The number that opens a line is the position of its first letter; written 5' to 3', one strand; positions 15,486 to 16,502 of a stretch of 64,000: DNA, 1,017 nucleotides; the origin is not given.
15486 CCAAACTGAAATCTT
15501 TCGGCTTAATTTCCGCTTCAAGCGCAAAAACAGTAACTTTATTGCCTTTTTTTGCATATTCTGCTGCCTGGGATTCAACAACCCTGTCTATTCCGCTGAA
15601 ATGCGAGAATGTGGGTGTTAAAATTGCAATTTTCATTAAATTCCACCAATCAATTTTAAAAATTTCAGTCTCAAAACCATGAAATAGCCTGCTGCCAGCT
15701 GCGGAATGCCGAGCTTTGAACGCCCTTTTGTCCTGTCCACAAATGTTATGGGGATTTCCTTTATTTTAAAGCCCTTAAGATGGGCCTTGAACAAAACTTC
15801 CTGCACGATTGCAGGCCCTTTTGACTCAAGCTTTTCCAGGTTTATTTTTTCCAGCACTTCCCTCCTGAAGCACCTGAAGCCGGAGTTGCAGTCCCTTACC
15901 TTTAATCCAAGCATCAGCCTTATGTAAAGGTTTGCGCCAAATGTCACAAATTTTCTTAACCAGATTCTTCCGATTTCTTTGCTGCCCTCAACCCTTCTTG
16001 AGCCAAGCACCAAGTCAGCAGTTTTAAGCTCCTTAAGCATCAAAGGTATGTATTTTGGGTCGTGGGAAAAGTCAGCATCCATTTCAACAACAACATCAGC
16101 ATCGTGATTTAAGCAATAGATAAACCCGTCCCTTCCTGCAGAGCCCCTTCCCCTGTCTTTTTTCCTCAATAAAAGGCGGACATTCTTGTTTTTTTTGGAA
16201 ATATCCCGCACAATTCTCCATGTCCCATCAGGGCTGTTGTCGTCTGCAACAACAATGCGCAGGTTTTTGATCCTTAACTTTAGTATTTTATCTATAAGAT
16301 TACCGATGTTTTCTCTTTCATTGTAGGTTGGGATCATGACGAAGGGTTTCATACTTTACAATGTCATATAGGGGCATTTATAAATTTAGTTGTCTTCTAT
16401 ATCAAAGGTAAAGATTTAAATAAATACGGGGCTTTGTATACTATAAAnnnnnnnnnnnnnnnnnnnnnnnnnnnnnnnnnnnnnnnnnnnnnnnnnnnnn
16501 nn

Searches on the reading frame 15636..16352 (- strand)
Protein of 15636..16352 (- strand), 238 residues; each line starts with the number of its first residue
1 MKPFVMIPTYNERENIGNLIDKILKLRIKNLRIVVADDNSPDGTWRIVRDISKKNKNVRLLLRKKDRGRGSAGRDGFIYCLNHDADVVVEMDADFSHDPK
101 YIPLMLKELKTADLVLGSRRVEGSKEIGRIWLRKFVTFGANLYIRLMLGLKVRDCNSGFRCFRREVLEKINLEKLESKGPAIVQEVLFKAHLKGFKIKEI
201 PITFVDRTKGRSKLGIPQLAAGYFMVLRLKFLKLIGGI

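Call 30: search_protein_families(library=pfam, proteins=[window:15636-16352:-], max_evalue=0.001)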
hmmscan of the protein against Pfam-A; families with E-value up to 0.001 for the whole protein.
window:15636-16352:- (238 aa): 3 families
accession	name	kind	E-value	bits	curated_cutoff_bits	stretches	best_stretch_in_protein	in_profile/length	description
PF00535.33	Glycos_transf_2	-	2e-29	103.1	23.3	1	5-170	2-167/168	Glycosyl transferase family 2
PF13641.12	Glyco_tranf_2_3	-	3.7e-09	37.4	27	1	5-121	5-125/230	Glycosyltransferase like family 2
PF13506.12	Glyco_transf_21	-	0.00018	21.5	21.7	0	85-170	31-117/174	Glycosyl transferase family 21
